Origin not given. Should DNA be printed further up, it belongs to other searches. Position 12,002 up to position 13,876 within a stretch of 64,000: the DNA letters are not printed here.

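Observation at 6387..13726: TPR/beta-barrel OMP + FecR-domain protein + 1,555-aa mosaic adhesin: candidate dedicated surface-export module of unclear type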

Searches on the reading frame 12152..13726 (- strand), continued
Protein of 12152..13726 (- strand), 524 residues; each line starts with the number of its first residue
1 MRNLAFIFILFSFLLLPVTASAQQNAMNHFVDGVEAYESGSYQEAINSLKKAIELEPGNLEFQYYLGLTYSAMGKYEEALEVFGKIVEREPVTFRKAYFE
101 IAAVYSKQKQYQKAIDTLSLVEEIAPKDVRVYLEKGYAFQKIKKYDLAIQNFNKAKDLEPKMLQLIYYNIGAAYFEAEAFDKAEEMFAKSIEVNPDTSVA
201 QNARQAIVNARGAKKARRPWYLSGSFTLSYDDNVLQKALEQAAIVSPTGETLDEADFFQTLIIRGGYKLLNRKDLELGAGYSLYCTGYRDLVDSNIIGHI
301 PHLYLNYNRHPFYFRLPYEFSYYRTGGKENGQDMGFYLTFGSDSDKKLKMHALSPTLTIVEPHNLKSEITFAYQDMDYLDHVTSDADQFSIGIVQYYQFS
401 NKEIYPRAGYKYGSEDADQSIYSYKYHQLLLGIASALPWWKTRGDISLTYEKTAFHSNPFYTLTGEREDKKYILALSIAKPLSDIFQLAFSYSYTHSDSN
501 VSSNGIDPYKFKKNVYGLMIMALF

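Call 15: search_protein_families(library=pfam, alignment_id=A1, max_evalue=0.01)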
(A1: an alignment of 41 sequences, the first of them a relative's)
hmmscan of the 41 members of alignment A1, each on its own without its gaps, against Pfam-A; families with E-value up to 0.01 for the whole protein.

A. member 1, P0001 (524 aa): 26 families (the best 25 are shown)
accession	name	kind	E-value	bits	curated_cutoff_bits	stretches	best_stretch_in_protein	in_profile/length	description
PF00515.34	TPR_1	-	3.5e-32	109.3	27.8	5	166-196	3-33/34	Tetratricopeptide repeat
PF07719.23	TPR_2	-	2.7e-25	86.8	27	3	61-91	2-32/34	Tetratricopeptide repeat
PF13181.12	TPR_8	-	1.4e-23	81.4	25.7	3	130-161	2-33/34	Tetratricopeptide repeat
PF14559.12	TPR_19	-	5.3e-20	72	25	2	37-91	2-56/68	Tetratricopeptide repeat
PF13414.12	TPR_11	-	5.5e-16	58.4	26.8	1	37-74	5-42/42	TPR repeat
PF12895.13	ANAPC3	-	1e-13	51.8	27.2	2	40-118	3-79/82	Anaphase-promoting complex, cyclosome, subunit 3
PF13424.12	TPR_12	-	2.1e-13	50.7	30.1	1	131-193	5-74/77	Tetratricopeptide repeat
PF13431.12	TPR_17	-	2.1e-13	49.8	24.4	1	49-81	2-34/34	Tetratricopeptide repeat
PF13174.12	TPR_6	-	3.1e-13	49.8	26.3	1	63-91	3-31/33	Tetratricopeptide repeat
PF13428.12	TPR_14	-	1.9e-12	47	23.5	0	61-91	2-32/44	Tetratricopeptide repeat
PF13432.12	TPR_16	-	1.6e-11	44.8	32.7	2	35-86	6-57/65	Tetratricopeptide repeat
PF13374.12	TPR_10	-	5.1e-08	33.1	27.5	0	66-87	8-29/42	Tetratricopeptide repeat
PF13176.12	TPR_7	-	5.9e-08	32.6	27.9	0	66-85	5-24/36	Tetratricopeptide repeat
PF13371.12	TPR_9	-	5.9e-07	29.9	35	0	103-160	3-60/73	Tetratricopeptide repeat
PF23914.1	TPR_CcmH_CycH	-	1.1e-06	29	42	1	38-128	62-154/158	Cytochrome c-type biogenesis protein H TPR domain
PF24575.1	TPR_Slam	-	0.00053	20.8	35.2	0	22-81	43-102/104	Surface lipoprotein assembly modifier, N-terminal TPR repeats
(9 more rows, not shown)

B. families by the number of members that match (of 41 scanned): 58 families (the first 25 are shown)
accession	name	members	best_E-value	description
PF00515.34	TPR_1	41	2.7e-32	Tetratricopeptide repeat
PF07719.23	TPR_2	41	1e-27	Tetratricopeptide repeat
PF13181.12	TPR_8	41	3.9e-27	Tetratricopeptide repeat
PF14559.12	TPR_19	41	3.3e-21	Tetratricopeptide repeat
PF12895.13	ANAPC3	41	2.3e-19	Anaphase-promoting complex, cyclosome, subunit 3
PF13414.12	TPR_11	41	2.9e-19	TPR repeat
PF13432.12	TPR_16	41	8.1e-19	Tetratricopeptide repeat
PF13428.12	TPR_14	41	9.9e-17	Tetratricopeptide repeat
PF13174.12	TPR_6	41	2.3e-16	Tetratricopeptide repeat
PF13424.12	TPR_12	41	4.7e-16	Tetratricopeptide repeat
PF13431.12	TPR_17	41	7.7e-15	Tetratricopeptide repeat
PF13371.12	TPR_9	41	1.8e-11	Tetratricopeptide repeat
PF23914.1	TPR_CcmH_CycH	41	1.6e-09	Cytochrome c-type biogenesis protein H TPR domain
PF13176.12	TPR_7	37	3.2e-12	Tetratricopeptide repeat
PF13374.12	TPR_10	35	3.9e-08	Tetratricopeptide repeat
PF24575.1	TPR_Slam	31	7.3e-08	Surface lipoprotein assembly modifier, N-terminal TPR repeats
PF04575.19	SlipAM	18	1e-08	Surface lipoprotein assembly modifier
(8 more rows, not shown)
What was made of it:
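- On Type 11 secretion OMP (DUF560 / PF04575 SlipAM): 18 of 41 full-length homologues hit at E<=0.01, best 1e-8 (call 15). TPR_Slam PF24575 is hit by 31 of 41 members; the window's own score is 20.8 bits, below its cut-off of 35.2 (call 15).
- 18 of 41 homologues hit PF04575 and 31 of 41 hit TPR_Slam at E<=0.01 (call 15).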

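Call 17: find_encoding_contigs(protein=P0033, flank=10000, max_places=2)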
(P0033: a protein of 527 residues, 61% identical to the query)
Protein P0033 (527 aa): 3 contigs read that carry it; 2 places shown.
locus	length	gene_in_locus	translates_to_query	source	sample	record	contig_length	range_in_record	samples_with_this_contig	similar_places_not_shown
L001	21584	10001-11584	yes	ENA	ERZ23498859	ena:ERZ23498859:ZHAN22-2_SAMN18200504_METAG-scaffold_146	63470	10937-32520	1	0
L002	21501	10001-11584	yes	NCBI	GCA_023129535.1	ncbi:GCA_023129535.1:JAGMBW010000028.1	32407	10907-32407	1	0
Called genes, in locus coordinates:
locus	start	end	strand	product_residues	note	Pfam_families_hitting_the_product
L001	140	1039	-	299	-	-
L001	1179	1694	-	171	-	-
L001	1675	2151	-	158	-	PF05635:23S_rRNA_IVP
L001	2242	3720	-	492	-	PF11104:PilM_2 (weak), PF05137:PilN (faint)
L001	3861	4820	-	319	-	PF21687:T2SSK_1st, PF03934:T2SSK (weak)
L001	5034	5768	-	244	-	-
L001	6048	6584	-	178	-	PF07963:N_methyl (weak)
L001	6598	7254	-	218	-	-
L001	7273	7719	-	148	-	PF07963:N_methyl, PF08334:T2SSG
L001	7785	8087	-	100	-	-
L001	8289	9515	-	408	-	PF28597:T2SSF_N, PF00482:T2SSF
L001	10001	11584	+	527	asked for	PF12895:ANAPC3 (weak), PF13414:TPR_11, PF13432:TPR_16 (weak), PF14559:TPR_19, PF21033:RMD1-3 (weak), PF00515:TPR_1, PF07719:TPR_2 (weak), PF13181:TPR_8 (weak), +8 more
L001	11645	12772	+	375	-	-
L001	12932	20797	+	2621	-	PF22352:K319L-like_PKD (faint), PF25788:Ig_Rha78A_N (faint), PF00801:PKD (faint), PF18911:PKD_4, PF05345:He_PIG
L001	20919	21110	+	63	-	-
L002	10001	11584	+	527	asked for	PF12895:ANAPC3 (weak), PF13414:TPR_11, PF13432:TPR_16 (weak), PF14559:TPR_19, PF21033:RMD1-3 (weak), PF00515:TPR_1, PF07719:TPR_2 (weak), PF13181:TPR_8 (weak), +8 more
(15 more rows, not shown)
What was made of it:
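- In L001 a T2SS operon (GspF, pseudopilins, GspK, PilM/N) lies directly upstream and divergent from the OMP gene (call 17).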

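Call 18: find_encoding_contigs(protein=P0048, flank=10000, max_places=2)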
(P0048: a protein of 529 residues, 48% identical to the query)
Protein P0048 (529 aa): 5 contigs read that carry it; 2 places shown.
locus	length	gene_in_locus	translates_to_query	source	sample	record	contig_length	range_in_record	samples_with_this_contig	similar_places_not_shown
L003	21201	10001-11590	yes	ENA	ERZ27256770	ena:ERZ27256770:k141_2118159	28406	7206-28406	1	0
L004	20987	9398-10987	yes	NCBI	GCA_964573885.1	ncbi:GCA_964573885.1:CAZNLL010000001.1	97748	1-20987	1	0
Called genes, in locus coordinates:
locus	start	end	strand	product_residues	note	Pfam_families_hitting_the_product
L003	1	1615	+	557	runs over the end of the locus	PF01642:MM_CoA_mutase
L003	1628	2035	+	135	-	PF02310:B12-binding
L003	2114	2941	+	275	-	PF07705:CARDB (weak)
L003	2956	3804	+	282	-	PF04794:YdjC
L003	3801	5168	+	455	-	PF04055:Radical_SAM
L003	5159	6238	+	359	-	PF13527:Acetyltransf_9, PF00583:Acetyltransf_1 (weak)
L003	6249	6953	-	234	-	PF00535:Glycos_transf_2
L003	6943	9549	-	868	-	PF10131:PTPS_related, PF13181:TPR_8 (faint), PF13428:TPR_14 (faint), PF00515:TPR_1 (faint), PF13525:YfiO, PF13371:TPR_9 (weak), PF13424:TPR_12 (weak), PF13174:TPR_6 (weak), +3 more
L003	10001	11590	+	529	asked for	PF07719:TPR_2 (faint), PF12895:ANAPC3 (faint), PF13371:TPR_9 (faint), PF13414:TPR_11 (faint), PF13424:TPR_12 (faint), PF21033:RMD1-3 (weak), PF00515:TPR_1 (weak), PF13181:TPR_8 (weak), +5 more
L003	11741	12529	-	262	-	-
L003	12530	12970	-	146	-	-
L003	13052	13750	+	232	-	-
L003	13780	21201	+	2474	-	?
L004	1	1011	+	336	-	?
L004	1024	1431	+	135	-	PF02310:B12-binding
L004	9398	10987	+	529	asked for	PF07719:TPR_2 (faint), PF12895:ANAPC3 (faint), PF13371:TPR_9 (faint), PF13414:TPR_11 (faint), PF13424:TPR_12 (faint), PF21033:RMD1-3 (weak), PF00515:TPR_1 (weak), PF13181:TPR_8 (weak), +5 more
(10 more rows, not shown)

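Call 19: find_encoding_contigs(protein=P0067, flank=10000, max_places=2)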
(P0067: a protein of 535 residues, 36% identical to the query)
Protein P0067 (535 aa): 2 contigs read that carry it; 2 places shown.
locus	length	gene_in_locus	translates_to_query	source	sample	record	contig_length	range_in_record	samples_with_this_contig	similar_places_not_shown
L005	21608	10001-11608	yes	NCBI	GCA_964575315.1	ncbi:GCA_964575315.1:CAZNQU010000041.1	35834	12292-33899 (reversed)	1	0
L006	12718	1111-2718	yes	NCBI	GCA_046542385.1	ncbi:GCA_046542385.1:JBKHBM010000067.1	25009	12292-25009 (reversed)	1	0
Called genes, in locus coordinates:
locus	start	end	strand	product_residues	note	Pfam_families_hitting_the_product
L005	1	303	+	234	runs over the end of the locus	PF03591:AzlC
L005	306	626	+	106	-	PF05437:AzlD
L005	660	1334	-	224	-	PF04474:DUF554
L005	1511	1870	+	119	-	PF01022:HTH_5, PF12802:MarR_2 (weak), PF12840:HTH_20 (weak)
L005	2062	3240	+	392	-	PF03773:ArsP_1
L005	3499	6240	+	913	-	PF02369:Big_1, PF09134:Invasin_D3 (faint)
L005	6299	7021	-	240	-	PF13641:Glyco_tranf_2_3 (weak), PF00535:Glycos_transf_2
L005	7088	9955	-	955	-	PF10131:PTPS_related, PF07719:TPR_2 (faint), PF13525:YfiO, PF13174:TPR_6 (weak), PF14559:TPR_19, PF13432:TPR_16 (weak)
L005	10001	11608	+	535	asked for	PF12569:NatA_aux_su (faint), PF12895:ANAPC3 (faint), PF13428:TPR_14 (faint), PF13414:TPR_11 (weak), PF13424:TPR_12 (weak), PF13371:TPR_9, PF13432:TPR_16, PF14559:TPR_19 (weak), +7 more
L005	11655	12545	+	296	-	PF04773:FecR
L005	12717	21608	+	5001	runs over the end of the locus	PF13385:Laminin_G_3, PF07210:DUF1416 (faint), PF13620:CarboxypepD_reg, PF13205:Big_5, PF05048:NosD (weak), PF13229:Beta_helix (weak), PF13229:Beta_helix, PF05048:NosD (weak), +4 more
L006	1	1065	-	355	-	PF10131:PTPS_related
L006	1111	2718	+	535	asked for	PF12569:NatA_aux_su (faint), PF12895:ANAPC3 (faint), PF13428:TPR_14 (faint), PF13414:TPR_11 (weak), PF13424:TPR_12 (weak), PF13371:TPR_9, PF13432:TPR_16, PF14559:TPR_19 (weak), +7 more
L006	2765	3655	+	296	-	PF04773:FecR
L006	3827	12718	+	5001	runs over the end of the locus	PF13385:Laminin_G_3, PF07210:DUF1416 (faint), PF13620:CarboxypepD_reg, PF13205:Big_5, PF05048:NosD (weak), PF13229:Beta_helix (weak), PF13229:Beta_helix, PF05048:NosD (weak), +4 more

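Call 24: predict_structure(alignment_id=A1)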
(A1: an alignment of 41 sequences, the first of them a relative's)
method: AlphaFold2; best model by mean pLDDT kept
length: 524 residues; sequences in the alignment: 41
mean_pLDDT: 90.1   pTM: 0.72
mean pLDDT of the five models: 90.1, 88.6, 88.2, 87.0, 86.1
residues with pLDDT >= 90: 383; 70-90: 102; 50-70: 31; < 50: 8
segments of 3 or more residues with pLDDT < 50: 17-23
pLDDT, mean of each block of 10 residues (from residue 1): 61 53 70 92 94 90 94 94 93 91 95 96 93 96 96 94 95 94 97 95 94 88 96 92 85 92 95 93 93 92 96 97 85 68 86 97 94 95 92 94 92 92 93 89 95 82 75 96 92 94 82 96 91
secondary structure, 60 per line:
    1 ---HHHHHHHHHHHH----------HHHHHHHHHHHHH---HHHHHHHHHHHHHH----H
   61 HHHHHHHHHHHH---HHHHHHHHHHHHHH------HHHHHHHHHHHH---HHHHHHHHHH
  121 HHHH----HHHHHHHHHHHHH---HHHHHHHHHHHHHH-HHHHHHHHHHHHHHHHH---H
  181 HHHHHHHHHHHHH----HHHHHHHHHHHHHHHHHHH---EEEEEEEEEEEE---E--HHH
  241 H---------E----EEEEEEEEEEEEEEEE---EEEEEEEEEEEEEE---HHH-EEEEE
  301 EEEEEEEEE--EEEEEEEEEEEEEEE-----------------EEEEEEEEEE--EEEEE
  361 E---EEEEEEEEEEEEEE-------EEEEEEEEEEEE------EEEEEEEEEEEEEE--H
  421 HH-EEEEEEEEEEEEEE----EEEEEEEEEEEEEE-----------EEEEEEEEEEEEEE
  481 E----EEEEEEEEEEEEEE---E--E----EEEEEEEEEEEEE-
elements in order: H4-15 H26-38 H42-55 H60-72 H76-89 H96-107 H111-124 H129-141 H145-158 H160-176 H180-193 H198-216 E220-231 H238-241 E256-271 E275-288 E296-309 E312-326 E344-353 E356-361 E365-378 E386-397 E404-417 E424-437 E442-455 E467-481 E486-499 E511-523
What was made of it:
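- On Type 11 secretion OMP (DUF560 / PF04575 SlipAM): 12 helices in the AF2 model (call 24). The AF2 model has pLDDT 90.1 and 14 strands between residues 220 and 523, with the sixth strand split by a kink at 353-356 (call 24).
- On Synthase-dependent EPS porin (PgaA / BcsC / PelB): 14 strands (call 24).
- Checked: AlphaFold (pLDDT 90.1) models this part as a 14-strand barrel (call 24).
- AF2 gives TPR plus 14 strands at pLDDT 90.1 (call 24). The barrel has 14 strands, not 16-18 (call 24).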
